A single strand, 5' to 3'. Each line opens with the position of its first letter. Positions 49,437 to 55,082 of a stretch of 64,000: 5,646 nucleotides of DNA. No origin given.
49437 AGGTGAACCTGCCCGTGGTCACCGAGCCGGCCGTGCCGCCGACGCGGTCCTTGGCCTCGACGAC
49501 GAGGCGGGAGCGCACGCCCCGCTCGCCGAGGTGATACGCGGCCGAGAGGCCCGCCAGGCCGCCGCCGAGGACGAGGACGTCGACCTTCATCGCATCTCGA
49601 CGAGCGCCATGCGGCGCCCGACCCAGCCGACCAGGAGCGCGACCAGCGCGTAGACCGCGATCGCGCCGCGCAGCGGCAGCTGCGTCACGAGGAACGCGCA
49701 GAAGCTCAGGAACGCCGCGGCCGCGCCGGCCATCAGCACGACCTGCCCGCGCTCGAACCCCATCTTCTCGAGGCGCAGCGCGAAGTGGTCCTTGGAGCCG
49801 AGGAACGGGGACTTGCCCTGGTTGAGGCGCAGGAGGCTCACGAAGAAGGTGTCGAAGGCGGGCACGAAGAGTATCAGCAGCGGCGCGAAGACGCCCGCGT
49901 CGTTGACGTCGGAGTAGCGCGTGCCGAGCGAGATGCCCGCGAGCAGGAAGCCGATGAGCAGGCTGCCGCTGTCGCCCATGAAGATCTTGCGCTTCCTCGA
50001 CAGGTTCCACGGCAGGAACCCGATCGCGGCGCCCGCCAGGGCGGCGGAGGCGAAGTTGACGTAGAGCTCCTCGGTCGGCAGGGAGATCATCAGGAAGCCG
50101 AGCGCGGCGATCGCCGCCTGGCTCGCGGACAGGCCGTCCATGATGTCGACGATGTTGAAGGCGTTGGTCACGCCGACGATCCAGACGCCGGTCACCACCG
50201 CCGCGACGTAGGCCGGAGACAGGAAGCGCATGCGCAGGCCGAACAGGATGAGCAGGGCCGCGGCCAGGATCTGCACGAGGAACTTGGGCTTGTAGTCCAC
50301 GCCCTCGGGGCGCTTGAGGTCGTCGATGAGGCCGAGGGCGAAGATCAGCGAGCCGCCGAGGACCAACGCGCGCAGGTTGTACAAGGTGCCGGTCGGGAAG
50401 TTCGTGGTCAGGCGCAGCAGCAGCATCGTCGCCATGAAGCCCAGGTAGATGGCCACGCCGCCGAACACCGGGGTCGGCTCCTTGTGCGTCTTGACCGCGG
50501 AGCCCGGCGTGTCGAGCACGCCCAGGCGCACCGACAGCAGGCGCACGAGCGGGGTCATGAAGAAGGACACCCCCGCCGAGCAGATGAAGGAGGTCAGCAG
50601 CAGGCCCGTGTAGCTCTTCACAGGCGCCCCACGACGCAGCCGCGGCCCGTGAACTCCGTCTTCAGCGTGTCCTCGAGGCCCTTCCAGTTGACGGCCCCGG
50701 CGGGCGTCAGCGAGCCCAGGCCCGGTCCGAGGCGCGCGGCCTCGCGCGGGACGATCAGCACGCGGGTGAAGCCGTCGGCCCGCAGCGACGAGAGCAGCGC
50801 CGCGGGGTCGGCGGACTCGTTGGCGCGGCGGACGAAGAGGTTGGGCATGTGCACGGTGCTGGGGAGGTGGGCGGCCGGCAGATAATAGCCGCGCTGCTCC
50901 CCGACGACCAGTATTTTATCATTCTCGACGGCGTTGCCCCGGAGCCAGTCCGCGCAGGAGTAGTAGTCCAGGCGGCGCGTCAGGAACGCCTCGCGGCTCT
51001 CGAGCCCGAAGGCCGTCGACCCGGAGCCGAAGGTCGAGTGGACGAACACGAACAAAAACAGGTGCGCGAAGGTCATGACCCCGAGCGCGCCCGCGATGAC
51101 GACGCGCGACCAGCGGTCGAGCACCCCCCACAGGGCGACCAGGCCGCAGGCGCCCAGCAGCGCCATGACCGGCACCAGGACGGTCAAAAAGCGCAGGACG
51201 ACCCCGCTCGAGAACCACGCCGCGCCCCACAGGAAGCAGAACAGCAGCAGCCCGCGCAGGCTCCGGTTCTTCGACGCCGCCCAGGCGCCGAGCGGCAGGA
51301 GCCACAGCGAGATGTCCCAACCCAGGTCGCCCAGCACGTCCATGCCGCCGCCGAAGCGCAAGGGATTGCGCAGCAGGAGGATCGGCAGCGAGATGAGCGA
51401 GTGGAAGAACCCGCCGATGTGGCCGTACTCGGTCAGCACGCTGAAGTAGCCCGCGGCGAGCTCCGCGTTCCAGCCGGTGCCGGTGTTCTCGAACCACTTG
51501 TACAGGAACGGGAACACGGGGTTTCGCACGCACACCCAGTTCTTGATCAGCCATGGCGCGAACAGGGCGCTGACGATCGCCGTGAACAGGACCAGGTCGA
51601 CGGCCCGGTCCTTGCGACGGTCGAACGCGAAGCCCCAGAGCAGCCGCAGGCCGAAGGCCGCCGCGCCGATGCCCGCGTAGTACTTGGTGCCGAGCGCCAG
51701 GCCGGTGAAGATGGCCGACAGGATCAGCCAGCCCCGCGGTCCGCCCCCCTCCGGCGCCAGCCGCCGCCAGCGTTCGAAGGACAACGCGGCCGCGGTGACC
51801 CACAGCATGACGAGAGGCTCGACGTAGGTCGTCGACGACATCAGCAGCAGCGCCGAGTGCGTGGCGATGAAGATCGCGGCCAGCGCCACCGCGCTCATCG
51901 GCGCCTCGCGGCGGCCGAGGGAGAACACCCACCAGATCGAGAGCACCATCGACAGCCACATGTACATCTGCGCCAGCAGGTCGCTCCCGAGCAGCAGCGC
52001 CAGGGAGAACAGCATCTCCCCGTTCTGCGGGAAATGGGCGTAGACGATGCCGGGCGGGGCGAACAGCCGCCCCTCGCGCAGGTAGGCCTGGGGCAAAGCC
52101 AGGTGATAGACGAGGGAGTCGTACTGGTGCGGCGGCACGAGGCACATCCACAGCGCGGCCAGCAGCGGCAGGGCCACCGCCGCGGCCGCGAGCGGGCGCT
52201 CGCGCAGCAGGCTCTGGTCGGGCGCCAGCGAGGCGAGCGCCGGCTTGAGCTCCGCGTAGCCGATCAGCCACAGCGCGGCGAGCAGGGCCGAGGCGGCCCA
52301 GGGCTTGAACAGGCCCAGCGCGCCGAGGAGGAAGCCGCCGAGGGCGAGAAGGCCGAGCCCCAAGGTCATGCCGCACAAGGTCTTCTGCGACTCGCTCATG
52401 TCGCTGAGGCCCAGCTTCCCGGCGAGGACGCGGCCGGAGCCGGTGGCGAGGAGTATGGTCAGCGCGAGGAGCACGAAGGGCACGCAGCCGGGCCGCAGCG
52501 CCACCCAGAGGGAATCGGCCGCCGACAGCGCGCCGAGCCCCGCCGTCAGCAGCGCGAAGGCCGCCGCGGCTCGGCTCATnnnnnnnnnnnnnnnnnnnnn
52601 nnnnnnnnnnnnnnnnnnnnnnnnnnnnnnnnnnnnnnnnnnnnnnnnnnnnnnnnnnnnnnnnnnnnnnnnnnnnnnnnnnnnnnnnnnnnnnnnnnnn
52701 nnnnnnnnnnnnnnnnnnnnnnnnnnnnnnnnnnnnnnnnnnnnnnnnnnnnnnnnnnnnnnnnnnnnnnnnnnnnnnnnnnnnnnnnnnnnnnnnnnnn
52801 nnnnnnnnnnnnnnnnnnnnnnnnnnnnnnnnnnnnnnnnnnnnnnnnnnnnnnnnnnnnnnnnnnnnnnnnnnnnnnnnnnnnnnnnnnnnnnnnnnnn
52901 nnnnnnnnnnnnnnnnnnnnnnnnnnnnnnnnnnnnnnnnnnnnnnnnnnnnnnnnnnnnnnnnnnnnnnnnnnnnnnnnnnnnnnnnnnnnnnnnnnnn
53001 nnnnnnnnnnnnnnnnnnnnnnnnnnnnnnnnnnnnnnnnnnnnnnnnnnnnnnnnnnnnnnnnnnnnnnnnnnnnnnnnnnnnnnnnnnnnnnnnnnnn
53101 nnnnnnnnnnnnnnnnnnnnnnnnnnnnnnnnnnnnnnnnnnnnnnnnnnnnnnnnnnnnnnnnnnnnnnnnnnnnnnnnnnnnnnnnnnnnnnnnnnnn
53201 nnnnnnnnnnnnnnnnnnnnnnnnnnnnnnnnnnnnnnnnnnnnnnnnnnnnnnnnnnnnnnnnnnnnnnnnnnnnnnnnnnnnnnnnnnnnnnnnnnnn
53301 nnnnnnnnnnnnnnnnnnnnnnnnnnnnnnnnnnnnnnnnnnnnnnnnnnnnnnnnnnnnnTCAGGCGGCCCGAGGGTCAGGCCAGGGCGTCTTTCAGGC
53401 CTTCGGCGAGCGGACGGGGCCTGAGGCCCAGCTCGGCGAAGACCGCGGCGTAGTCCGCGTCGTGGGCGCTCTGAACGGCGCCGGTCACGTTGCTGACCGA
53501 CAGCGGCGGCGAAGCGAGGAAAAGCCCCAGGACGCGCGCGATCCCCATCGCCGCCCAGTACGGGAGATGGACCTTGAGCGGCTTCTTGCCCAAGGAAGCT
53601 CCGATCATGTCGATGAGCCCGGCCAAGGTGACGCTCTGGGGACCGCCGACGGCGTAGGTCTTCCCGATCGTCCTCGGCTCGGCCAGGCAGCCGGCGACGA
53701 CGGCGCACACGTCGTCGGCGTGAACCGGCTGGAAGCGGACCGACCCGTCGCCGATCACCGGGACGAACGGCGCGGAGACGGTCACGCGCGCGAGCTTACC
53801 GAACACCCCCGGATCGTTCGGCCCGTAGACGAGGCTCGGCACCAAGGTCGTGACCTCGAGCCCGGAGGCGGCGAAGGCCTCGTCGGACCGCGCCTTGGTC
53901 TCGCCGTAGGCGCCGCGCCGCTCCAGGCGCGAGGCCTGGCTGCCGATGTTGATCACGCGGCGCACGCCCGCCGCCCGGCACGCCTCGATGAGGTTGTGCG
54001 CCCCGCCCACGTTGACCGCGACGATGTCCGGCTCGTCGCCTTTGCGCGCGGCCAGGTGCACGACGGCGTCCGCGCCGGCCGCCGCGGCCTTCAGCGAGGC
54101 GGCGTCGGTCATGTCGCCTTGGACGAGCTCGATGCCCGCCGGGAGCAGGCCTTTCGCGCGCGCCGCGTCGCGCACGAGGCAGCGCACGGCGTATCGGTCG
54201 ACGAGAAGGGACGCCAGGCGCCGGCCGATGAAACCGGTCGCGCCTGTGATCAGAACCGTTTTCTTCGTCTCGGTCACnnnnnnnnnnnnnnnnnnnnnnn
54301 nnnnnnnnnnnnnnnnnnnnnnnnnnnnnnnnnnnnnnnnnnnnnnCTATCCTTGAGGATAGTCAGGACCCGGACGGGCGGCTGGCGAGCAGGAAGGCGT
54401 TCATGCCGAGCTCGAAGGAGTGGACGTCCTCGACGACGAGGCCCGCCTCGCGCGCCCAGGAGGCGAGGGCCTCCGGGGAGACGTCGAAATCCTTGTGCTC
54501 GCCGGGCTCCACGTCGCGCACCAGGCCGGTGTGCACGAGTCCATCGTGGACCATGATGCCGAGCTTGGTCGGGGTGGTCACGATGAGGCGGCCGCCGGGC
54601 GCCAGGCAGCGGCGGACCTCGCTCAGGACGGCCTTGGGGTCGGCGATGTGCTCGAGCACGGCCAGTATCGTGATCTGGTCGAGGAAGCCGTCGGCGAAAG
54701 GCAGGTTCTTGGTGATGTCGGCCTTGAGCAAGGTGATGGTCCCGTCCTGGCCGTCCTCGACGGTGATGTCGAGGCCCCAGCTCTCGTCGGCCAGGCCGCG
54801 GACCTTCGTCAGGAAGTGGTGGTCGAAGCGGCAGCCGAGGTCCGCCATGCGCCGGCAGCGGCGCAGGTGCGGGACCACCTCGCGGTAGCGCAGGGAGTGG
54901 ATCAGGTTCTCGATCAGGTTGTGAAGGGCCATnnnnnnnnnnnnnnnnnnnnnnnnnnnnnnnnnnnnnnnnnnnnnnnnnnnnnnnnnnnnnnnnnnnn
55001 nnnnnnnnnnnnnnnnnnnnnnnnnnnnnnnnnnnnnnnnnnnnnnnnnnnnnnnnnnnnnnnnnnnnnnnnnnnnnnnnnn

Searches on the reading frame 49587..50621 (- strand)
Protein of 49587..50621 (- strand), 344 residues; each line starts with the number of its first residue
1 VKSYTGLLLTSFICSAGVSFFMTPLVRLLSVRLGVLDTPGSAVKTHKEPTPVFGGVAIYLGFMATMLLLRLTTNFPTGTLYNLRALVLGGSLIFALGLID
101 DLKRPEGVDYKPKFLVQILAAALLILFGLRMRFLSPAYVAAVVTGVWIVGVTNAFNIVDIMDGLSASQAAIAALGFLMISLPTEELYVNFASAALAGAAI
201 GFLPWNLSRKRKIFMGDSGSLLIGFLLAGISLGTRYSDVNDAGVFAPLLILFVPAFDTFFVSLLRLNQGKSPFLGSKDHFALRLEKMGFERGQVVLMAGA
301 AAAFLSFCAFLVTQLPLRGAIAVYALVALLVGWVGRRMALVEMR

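Call 49: search_protein_families(library=pfam, proteins=[window:49587-50621:-], max_evalue=0.0001)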
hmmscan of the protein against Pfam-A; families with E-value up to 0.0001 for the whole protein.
window:49587-50621:- (344 aa): 1 family
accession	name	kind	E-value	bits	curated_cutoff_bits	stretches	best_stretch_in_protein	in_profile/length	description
PF00953.26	Glycos_transf_4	-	2.4e-31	109.3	27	1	85-232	3-157/160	Glycosyl transferase family 4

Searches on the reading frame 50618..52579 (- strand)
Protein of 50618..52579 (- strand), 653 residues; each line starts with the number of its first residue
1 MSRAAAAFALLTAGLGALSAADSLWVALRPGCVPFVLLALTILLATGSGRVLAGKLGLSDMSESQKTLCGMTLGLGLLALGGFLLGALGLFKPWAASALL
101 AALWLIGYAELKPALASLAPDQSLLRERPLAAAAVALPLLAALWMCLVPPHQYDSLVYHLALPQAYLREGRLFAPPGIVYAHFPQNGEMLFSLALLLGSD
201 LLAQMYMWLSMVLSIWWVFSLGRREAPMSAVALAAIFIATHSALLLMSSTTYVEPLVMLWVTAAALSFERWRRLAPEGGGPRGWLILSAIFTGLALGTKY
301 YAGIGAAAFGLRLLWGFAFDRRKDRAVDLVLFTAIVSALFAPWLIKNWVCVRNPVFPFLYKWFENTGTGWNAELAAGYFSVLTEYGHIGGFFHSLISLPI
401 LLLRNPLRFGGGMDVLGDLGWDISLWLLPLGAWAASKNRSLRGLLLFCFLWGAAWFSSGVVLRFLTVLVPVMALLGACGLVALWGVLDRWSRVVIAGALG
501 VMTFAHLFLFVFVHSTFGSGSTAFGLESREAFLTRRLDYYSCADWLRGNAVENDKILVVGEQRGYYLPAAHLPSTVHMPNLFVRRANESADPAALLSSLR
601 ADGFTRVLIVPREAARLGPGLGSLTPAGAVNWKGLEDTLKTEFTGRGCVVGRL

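Call 49: search_protein_families(library=pfam, proteins=[window:50618-52579:-], max_evalue=0.0001)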
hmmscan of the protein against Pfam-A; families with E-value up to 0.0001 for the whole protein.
window:50618-52579:- (653 aa): 1 family
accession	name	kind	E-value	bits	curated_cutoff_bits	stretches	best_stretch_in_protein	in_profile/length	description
PF02366.24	PMT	-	1e-05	25.7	22.7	1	206-322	92-205/245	Dolichyl-phosphate-mannose-protein mannosyltransferase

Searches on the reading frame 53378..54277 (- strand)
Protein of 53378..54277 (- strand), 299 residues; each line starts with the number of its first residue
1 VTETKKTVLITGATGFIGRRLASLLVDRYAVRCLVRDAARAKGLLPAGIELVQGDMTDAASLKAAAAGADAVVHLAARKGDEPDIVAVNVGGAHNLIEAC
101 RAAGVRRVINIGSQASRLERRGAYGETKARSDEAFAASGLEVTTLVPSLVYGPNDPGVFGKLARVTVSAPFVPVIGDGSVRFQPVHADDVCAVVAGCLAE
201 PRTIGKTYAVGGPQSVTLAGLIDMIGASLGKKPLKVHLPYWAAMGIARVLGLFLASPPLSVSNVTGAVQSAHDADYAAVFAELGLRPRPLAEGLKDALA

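Call 49: search_protein_families(library=pfam, proteins=[window:53378-54277:-], max_evalue=0.0001)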
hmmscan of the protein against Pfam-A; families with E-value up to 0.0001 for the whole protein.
window:53378-54277:- (299 aa): 8 families
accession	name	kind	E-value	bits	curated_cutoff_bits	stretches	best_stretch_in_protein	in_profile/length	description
PF01370.27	Epimerase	-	9.6e-28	97.6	20.9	1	8-211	1-240/240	NAD dependent epimerase/dehydratase family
PF13460.12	NAD_binding_10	-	1.6e-23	84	27.2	1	12-151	1-147/184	NAD(P)H-binding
PF05368.20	NmrA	-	4.4e-19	69.6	27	1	4-239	1-244/298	NmrA-like family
PF01073.25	3Beta_HSD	-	1.8e-17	63.7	22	1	9-112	1-115/280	3-beta hydroxysteroid dehydrogenase/isomerase family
PF16363.11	GDP_Man_Dehyd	-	3.1e-11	43.8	27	1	9-111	1-127/332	GDP-mannose 4,6 dehydratase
PF04321.23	RmlD_sub_bind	-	1.7e-08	34.4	27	1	7-225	2-227/287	RmlD substrate binding domain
PF02719.21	Polysacc_synt_2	-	1.1e-07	31.8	20.2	1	8-138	1-152/293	Polysaccharide biosynthesis protein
PF07993.18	NAD_binding_4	-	1.2e-06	28.3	20.1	0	10-41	1-36/258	Male sterility protein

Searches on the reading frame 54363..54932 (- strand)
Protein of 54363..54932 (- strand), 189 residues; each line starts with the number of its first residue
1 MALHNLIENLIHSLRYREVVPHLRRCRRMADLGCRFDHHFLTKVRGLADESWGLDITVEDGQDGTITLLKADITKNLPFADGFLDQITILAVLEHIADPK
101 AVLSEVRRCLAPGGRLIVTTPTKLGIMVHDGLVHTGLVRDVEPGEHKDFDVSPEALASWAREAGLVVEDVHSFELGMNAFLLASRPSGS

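Call 49: search_protein_families(library=pfam, proteins=[window:54363-54932:-], max_evalue=0.0001)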
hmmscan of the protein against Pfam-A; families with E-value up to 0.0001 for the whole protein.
window:54363-54932:- (189 aa): 6 families
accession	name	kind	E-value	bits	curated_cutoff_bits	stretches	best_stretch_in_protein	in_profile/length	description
PF08241.18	Methyltransf_11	-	1.5e-12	48.4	21.2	1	63-118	41-95/95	Methyltransferase domain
PF13489.12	Methyltransf_23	-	1.4e-11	44.9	27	1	24-168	21-162/164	Methyltransferase domain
PF13847.12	Methyltransf_31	-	2.1e-07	31.1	27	1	66-122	56-113/145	Methyltransferase domain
PF08242.18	Methyltransf_12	-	4e-07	31.1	30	1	67-116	52-98/98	Methyltransferase domain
PF13649.12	Methyltransf_25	-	4.7e-07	30.8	27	1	65-114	47-97/97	Methyltransferase domain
PF01209.24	Ubie_methyltran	-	7.3e-06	25.9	20.1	1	65-120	99-153/233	ubiE/COQ5 methyltransferase family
